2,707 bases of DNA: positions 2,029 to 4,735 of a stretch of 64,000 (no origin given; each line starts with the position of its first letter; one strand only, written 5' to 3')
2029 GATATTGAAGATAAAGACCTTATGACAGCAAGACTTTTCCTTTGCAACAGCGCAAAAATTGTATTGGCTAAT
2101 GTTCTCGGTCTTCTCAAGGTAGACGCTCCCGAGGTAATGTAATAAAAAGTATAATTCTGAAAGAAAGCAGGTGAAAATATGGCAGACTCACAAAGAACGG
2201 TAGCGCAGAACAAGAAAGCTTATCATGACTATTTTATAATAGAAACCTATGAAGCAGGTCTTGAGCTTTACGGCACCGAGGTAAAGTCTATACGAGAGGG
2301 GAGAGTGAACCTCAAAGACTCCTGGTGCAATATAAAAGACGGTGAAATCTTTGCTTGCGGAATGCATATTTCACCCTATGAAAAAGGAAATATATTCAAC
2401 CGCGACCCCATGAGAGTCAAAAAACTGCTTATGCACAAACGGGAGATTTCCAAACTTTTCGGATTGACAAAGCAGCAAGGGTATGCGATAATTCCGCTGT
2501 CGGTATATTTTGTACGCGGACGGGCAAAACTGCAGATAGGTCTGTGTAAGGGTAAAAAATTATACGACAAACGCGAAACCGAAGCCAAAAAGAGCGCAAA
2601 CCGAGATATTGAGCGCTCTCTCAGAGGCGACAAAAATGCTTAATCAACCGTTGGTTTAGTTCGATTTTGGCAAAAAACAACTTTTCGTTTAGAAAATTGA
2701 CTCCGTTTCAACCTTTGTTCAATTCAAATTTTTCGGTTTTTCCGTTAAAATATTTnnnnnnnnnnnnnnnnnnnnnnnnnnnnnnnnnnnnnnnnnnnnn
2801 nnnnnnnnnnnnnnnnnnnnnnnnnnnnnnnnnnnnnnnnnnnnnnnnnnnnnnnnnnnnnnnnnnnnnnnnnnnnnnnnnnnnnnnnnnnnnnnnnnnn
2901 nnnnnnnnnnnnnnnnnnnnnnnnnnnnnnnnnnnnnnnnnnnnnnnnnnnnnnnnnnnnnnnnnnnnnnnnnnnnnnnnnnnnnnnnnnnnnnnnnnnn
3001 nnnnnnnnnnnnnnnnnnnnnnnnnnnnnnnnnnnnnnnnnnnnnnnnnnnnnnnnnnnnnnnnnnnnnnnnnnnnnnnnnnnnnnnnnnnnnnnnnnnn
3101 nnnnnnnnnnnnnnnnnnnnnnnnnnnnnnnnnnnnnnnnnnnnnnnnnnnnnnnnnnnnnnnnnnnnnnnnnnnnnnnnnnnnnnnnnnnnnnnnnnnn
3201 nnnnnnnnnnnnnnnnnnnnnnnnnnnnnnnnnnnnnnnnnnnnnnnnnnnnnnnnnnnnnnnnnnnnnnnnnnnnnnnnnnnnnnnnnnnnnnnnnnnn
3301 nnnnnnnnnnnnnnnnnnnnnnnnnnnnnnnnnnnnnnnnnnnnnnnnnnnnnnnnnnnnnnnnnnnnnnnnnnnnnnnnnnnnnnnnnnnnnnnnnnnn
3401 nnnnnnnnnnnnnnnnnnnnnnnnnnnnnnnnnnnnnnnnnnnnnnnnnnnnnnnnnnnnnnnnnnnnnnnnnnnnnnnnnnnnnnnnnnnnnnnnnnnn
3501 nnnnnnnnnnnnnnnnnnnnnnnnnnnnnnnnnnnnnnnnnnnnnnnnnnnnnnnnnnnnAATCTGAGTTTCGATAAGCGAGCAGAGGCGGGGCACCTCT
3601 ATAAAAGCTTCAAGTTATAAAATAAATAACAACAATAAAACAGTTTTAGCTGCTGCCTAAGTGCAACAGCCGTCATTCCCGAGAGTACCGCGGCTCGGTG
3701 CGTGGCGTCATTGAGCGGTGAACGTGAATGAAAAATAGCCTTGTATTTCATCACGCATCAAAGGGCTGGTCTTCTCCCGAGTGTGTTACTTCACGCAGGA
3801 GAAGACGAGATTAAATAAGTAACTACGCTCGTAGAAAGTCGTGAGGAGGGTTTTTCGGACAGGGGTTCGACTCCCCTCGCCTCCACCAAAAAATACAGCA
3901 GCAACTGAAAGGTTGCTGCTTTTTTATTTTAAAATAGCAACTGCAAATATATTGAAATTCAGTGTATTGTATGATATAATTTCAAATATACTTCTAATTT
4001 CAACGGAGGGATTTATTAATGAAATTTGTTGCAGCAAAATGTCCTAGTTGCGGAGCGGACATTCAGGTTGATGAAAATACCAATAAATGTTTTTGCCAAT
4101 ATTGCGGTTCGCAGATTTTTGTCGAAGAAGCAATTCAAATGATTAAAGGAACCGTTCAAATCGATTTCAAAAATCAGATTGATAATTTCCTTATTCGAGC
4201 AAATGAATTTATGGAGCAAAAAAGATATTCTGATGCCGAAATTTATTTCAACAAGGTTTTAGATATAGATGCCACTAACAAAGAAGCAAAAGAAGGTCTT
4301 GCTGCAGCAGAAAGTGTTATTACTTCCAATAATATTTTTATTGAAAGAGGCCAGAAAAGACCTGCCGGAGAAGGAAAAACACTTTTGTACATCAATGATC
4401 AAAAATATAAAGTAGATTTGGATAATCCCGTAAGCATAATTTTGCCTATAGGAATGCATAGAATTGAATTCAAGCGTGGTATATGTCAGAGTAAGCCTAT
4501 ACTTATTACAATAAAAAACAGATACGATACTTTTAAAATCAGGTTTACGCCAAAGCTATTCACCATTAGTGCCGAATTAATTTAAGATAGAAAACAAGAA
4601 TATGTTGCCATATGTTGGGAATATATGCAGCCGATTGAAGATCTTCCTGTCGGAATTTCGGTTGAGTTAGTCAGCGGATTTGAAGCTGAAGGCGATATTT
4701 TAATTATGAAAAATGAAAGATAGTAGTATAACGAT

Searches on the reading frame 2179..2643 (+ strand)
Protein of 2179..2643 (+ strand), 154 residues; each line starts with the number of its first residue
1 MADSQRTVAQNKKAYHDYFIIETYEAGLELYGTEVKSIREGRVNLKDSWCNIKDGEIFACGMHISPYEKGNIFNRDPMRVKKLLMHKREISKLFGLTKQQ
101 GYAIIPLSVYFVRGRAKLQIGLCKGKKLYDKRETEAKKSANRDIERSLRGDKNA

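Call 29: search_protein_families(library=pfam, proteins=[window:2179-2643:+])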
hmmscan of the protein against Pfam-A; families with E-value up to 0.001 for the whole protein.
window:2179-2643:+ (154 aa): 1 family
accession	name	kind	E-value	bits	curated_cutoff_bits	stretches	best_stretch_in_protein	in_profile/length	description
PF01668.23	SmpB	-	7e-62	208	27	1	8-149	1-142/143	SmpB protein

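Call 31: find_homologous_proteins(query=window:2179-2643:+, max_evalue=1e-30)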
Query window:2179-2643:+ (154 aa): 8000 proteins with E <= 1e-30 among 8000 candidates; the best 120 are listed.
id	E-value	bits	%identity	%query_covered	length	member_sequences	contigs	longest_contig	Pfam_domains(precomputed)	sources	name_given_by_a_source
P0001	7.4e-98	342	100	100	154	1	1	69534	PF01668.24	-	-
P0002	1.9e-97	341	99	100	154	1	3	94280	PF01668.24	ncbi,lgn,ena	-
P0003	4.8e-97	340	99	100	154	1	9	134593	PF01668.24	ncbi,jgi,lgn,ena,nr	ncbi:MAG: SsrA-binding protein SmpB [Clostridia bacterium]|nr:SsrA-binding protein SmpB [Clostridia 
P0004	4.9e-97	340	99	99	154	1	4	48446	PF01668.24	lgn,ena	-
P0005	5.7e-97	340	99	99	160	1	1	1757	PF01668.24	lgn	-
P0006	3.6e-96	337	98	99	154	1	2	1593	PF01668.24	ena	-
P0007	4.8e-96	337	98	99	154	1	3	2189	PF01668.24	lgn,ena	-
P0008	1.3e-95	335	98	99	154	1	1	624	PF01668.24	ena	-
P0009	1.4e-95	335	97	99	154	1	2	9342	PF01668.24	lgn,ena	-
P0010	3.4e-95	334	97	99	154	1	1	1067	PF01668.24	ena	-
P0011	1.7e-94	332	96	99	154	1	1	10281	PF01668.24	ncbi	-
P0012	1.5e-91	322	92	100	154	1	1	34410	PF01668.24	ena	-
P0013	4.5e-89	314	92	96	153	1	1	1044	PF01668.24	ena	-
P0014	1.4e-88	312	91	99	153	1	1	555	PF01668.24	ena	-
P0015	1.1e-86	306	89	99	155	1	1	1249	PF01668.24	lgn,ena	-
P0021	1.5e-85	303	88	100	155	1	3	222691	PF01668.24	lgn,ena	-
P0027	2.8e-85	302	88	99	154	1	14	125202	PF01668.24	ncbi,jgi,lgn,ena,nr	ncbi:MAG: SsrA-binding protein SmpB [Ruminococcaceae bacterium]|nr:SsrA-binding protein SmpB [Oscill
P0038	1.7e-84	299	86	99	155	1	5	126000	PF01668.24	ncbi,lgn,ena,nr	ncbi:MAG: SsrA-binding protein SmpB [Clostridia bacterium]|nr:SsrA-binding protein SmpB [Clostridia 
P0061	8.5e-81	287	84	99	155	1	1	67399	PF01668.24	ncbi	-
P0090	4.7e-79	281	82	97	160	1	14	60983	PF01668.24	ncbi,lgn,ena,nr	ncbi:MAG: SsrA-binding protein SmpB [Clostridia bacterium]|nr:SsrA-binding protein SmpB [Clostridia 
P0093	8.7e-79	281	82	96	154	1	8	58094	PF01668.24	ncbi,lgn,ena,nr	ncbi:MAG: SsrA-binding protein SmpB [Clostridia bacterium]|nr:SsrA-binding protein SmpB [Clostridia 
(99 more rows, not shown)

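Call 32: find_encoding_contigs(protein=P0012, flank=4000, max_places=2)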
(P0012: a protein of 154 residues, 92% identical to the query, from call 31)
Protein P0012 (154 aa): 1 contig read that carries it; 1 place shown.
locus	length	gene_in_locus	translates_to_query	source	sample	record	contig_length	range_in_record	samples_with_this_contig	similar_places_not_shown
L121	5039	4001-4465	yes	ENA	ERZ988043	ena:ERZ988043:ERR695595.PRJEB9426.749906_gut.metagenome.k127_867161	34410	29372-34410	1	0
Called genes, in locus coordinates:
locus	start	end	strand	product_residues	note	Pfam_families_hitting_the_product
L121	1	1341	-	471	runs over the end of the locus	PF13347:MFS_2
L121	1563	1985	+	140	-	PF09148:DUF1934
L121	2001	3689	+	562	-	PF03485:Arg_tRNA_synt_N, PF00750:tRNA-synt_1d, PF05746:DALR_1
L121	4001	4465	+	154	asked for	PF01668:SmpB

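Call 33: find_encoding_contigs(protein=P0021, flank=4000, max_places=2)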
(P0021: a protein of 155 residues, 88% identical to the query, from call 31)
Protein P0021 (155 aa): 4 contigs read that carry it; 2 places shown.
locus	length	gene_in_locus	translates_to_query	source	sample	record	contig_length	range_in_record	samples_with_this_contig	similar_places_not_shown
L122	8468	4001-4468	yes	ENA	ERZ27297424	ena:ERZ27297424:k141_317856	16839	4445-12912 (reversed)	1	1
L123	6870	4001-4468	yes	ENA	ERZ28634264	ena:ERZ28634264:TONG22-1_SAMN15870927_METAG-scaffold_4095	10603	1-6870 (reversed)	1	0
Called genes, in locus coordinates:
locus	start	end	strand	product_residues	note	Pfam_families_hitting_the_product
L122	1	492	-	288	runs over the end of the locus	PF09520:HinfI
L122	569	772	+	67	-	PF12844:HTH_19, PF13560:HTH_31 (weak), PF01381:HTH_3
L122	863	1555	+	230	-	PF17746:SfsA_N, PF03749:SfsA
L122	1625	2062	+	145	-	PF09148:DUF1934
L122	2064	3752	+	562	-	PF03485:Arg_tRNA_synt_N, PF00750:tRNA-synt_1d, PF05746:DALR_1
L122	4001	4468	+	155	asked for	PF01668:SmpB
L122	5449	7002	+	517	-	-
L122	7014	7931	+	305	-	-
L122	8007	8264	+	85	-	-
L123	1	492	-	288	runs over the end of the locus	PF09520:HinfI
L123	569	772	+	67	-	PF12844:HTH_19, PF13560:HTH_31 (weak), PF01381:HTH_3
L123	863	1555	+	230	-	PF17746:SfsA_N, PF03749:SfsA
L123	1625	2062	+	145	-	PF09148:DUF1934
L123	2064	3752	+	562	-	PF03485:Arg_tRNA_synt_N, PF00750:tRNA-synt_1d, PF05746:DALR_1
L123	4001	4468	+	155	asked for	PF01668:SmpB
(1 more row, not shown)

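Call 34: find_encoding_contigs(protein=P0027, flank=4000, max_places=2)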
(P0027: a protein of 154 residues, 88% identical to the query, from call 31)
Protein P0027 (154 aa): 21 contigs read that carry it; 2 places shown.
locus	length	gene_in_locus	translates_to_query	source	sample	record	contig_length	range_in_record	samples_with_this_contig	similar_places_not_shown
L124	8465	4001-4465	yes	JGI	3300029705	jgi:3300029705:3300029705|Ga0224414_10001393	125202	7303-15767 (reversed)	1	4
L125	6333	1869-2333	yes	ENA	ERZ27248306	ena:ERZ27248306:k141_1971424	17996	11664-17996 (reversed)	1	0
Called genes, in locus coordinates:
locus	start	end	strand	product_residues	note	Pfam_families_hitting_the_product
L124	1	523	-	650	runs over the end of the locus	-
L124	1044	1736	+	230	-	PF17746:SfsA_N, PF03749:SfsA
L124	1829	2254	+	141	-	PF09148:DUF1934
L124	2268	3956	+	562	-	PF03485:Arg_tRNA_synt_N, PF00750:tRNA-synt_1d, PF05746:DALR_1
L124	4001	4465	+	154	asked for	PF01668:SmpB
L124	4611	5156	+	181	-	PF01381:HTH_3, PF12844:HTH_19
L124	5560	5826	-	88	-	-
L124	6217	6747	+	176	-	-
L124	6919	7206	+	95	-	-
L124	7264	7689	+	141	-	-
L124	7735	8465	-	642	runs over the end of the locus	-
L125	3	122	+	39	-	?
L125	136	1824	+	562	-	PF03485:Arg_tRNA_synt_N, PF00750:tRNA-synt_1d, PF05746:DALR_1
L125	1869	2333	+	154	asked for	PF01668:SmpB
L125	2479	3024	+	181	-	PF01381:HTH_3, PF12844:HTH_19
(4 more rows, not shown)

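Call 35: find_encoding_contigs(protein=P0038, flank=4000, max_places=2)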
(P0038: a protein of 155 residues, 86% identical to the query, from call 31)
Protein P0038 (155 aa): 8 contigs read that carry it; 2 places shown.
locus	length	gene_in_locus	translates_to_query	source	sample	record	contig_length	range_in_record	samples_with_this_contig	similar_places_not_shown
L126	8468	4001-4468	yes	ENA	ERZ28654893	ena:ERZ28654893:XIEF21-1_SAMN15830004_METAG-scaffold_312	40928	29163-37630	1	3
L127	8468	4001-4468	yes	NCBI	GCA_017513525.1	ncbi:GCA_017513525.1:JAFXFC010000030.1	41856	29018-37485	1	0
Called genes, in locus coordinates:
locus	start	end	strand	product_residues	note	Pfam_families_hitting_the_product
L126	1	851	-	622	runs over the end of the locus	PF05496:RuvB_N (faint), PF06068:TIP49 (faint), PF13177:DNA_pol3_delta2, PF13401:AAA_22 (faint), PF00004:AAA, PF22608:DNAX_ATPase_lid, PF12169:DNA_pol3_gamma3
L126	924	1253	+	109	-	-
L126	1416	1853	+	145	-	PF09148:DUF1934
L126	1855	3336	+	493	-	PF03485:Arg_tRNA_synt_N, PF00750:tRNA-synt_1d, PF05746:DALR_1 (weak)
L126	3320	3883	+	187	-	PF05746:DALR_1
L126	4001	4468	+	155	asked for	PF01668:SmpB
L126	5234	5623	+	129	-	-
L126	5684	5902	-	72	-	-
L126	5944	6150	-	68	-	-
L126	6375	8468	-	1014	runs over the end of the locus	PF00270:DEAD, PF04851:ResIII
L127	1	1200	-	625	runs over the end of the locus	PF05496:RuvB_N (faint), PF06068:TIP49 (faint), PF13177:DNA_pol3_delta2, PF13401:AAA_22 (faint), PF00004:AAA, PF22608:DNAX_ATPase_lid, PF12169:DNA_pol3_gamma3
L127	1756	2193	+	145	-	PF09148:DUF1934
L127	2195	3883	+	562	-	PF03485:Arg_tRNA_synt_N, PF00750:tRNA-synt_1d, PF05746:DALR_1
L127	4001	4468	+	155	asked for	PF01668:SmpB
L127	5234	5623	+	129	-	-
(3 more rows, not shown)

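Call 36: find_encoding_contigs(protein=P0061, flank=4000, max_places=1)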
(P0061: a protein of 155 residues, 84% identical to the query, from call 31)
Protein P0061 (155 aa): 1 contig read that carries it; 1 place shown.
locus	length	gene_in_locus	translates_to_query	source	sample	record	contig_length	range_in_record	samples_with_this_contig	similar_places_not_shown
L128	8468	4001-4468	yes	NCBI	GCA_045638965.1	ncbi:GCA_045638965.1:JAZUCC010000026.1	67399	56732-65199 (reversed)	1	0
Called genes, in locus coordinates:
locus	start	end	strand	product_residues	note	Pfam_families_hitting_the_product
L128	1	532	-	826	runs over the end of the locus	PF14200:RicinB_lectin_2 (faint), PF00404:Dockerin_1 (weak)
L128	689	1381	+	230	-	PF17746:SfsA_N, PF03749:SfsA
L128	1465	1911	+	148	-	PF09148:DUF1934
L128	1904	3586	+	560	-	PF03485:Arg_tRNA_synt_N, PF00750:tRNA-synt_1d, PF05746:DALR_1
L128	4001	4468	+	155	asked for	PF01668:SmpB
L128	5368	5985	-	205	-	PF23870:DUF7225, PF01844:HNH, PF14279:HNH_5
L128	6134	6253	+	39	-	-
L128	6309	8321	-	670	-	PF00009:GTP_EFTU, PF14492:EFG_III (weak), PF03764:EFG_IV, PF00679:EFG_C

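Call 37: find_encoding_contigs(protein=P0090, flank=4000, max_places=1)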
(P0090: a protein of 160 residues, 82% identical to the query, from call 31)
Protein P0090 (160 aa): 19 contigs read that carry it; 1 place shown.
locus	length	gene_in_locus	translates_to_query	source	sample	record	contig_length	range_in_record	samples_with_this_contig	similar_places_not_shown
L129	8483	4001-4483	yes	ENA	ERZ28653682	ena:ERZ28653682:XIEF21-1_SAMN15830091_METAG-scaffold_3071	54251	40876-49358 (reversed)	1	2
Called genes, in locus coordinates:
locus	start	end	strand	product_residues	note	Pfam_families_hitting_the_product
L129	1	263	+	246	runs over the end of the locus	PF03591:AzlC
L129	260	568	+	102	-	PF05437:AzlD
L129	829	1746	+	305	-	PF03372:Exo_endo_phos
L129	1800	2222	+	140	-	PF09148:DUF1934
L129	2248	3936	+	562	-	PF03485:Arg_tRNA_synt_N, PF00750:tRNA-synt_1d, PF09334:tRNA-synt_1g (faint), PF05746:DALR_1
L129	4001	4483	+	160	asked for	PF01668:SmpB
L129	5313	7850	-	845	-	-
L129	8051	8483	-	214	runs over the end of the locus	PF00072:Response_reg, PF00196:GerE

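Call 38: find_encoding_contigs(protein=P0093, flank=4000, max_places=1)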
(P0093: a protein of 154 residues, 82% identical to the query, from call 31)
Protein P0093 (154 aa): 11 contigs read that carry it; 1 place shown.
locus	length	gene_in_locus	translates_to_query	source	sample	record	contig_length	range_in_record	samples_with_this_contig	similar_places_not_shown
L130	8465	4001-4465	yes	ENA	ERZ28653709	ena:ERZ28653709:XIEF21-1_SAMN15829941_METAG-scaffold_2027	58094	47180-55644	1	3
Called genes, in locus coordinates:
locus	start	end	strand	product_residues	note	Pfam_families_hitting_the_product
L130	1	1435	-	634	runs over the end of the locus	-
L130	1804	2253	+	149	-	PF09148:DUF1934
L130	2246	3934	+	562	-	PF03485:Arg_tRNA_synt_N, PF00750:tRNA-synt_1d, PF05746:DALR_1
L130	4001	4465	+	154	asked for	PF01668:SmpB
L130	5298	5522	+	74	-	-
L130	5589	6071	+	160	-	-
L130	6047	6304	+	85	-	-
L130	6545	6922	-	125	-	-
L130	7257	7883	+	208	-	-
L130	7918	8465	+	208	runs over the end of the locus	-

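Call 39: find_encoding_contigs(protein=P0003, flank=4000, max_places=3)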
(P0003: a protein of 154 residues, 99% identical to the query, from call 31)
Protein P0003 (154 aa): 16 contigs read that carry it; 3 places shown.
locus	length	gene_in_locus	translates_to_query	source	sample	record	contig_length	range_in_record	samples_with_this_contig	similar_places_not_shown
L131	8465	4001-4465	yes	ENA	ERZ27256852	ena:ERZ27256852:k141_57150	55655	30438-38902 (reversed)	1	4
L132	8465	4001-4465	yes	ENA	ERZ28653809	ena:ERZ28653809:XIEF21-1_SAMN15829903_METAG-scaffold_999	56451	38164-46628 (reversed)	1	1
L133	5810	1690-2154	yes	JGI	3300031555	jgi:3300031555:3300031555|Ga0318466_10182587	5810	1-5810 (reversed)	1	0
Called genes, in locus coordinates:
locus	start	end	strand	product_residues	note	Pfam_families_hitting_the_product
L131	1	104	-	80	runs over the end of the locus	PF01479:S4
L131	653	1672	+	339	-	PF01699:Na_Ca_ex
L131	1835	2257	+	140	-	PF09148:DUF1934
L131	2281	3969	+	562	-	PF03485:Arg_tRNA_synt_N, PF00750:tRNA-synt_1d, PF05746:DALR_1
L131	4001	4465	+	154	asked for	PF01668:SmpB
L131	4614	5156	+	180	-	PF01381:HTH_3, PF12844:HTH_19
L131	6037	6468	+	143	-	-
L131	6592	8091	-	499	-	PF13174:TPR_6 (faint), PF13424:TPR_12 (faint), PF13374:TPR_10 (faint), PF00515:TPR_1, PF07719:TPR_2 (weak), PF13181:TPR_8 (weak)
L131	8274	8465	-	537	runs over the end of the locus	PF01368:DHH, PF00571:CBS, PF07085:DRTGG (weak), PF02833:DHHA2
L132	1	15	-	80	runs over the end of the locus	PF01479:S4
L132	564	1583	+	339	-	PF01699:Na_Ca_ex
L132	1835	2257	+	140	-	PF09148:DUF1934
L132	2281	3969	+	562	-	PF03485:Arg_tRNA_synt_N, PF00750:tRNA-synt_1d, PF05746:DALR_1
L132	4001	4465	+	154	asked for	PF01668:SmpB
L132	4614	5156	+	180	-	PF01381:HTH_3, PF12844:HTH_19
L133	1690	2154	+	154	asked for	PF01668:SmpB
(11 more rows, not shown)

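Call 49: find_encoding_contigs(protein=P0002, flank=3000, max_places=3)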
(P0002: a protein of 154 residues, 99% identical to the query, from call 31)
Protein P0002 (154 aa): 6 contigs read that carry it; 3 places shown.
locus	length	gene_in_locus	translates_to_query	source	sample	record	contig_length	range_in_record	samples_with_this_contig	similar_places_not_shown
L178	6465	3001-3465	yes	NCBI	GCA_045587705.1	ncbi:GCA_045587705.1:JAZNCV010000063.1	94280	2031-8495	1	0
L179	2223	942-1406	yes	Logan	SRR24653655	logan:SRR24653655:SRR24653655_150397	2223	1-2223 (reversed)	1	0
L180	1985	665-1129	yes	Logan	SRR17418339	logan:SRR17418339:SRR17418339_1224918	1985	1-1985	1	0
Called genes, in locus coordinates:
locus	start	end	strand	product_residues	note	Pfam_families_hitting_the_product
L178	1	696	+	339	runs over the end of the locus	PF01699:Na_Ca_ex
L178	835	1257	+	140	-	PF09148:DUF1934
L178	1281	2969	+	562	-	PF03485:Arg_tRNA_synt_N, PF00750:tRNA-synt_1d, PF05746:DALR_1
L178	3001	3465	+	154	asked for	PF01668:SmpB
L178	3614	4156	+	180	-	PF01381:HTH_3, PF12844:HTH_19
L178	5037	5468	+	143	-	-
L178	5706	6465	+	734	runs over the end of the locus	PF10593:Z1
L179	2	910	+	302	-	?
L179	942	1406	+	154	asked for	PF01668:SmpB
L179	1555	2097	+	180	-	PF01381:HTH_3, PF12844:HTH_19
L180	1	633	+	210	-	?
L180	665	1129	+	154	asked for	PF01668:SmpB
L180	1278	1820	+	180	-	PF01381:HTH_3, PF12844:HTH_19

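Call 50: find_encoding_contigs(protein=P0011, flank=3000, max_places=2)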
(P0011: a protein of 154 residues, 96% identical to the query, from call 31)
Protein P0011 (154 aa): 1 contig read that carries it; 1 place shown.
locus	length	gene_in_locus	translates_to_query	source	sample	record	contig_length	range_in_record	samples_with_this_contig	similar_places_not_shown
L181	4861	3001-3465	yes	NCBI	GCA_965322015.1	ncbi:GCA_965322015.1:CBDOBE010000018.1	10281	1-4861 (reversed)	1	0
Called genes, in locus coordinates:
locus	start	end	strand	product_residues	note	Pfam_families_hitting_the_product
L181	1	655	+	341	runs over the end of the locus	PF01699:Na_Ca_ex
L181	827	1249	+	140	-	PF09148:DUF1934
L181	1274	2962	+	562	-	PF03485:Arg_tRNA_synt_N, PF00750:tRNA-synt_1d, PF05746:DALR_1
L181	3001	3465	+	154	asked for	PF01668:SmpB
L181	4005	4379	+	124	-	PF14198:TnpV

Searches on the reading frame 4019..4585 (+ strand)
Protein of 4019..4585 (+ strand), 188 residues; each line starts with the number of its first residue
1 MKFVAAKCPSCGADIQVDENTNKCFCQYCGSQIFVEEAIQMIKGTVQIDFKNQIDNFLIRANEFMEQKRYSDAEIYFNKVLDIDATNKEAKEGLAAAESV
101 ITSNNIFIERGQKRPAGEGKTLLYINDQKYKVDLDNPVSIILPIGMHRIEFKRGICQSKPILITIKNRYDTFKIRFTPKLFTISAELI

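Call 29: search_protein_families(library=pfam, proteins=[window:4019-4585:+])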
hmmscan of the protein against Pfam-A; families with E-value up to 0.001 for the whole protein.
window:4019-4585:+ (188 aa): 2 families
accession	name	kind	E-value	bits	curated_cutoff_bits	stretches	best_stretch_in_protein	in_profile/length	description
PF00515.34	TPR_1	-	0.00071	19.7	27.8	0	60-87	7-34/34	Tetratricopeptide repeat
PF08271.17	Zn_Ribbon_TF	-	0.00072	19.5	29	0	7-33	2-29/43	TFIIB zinc-binding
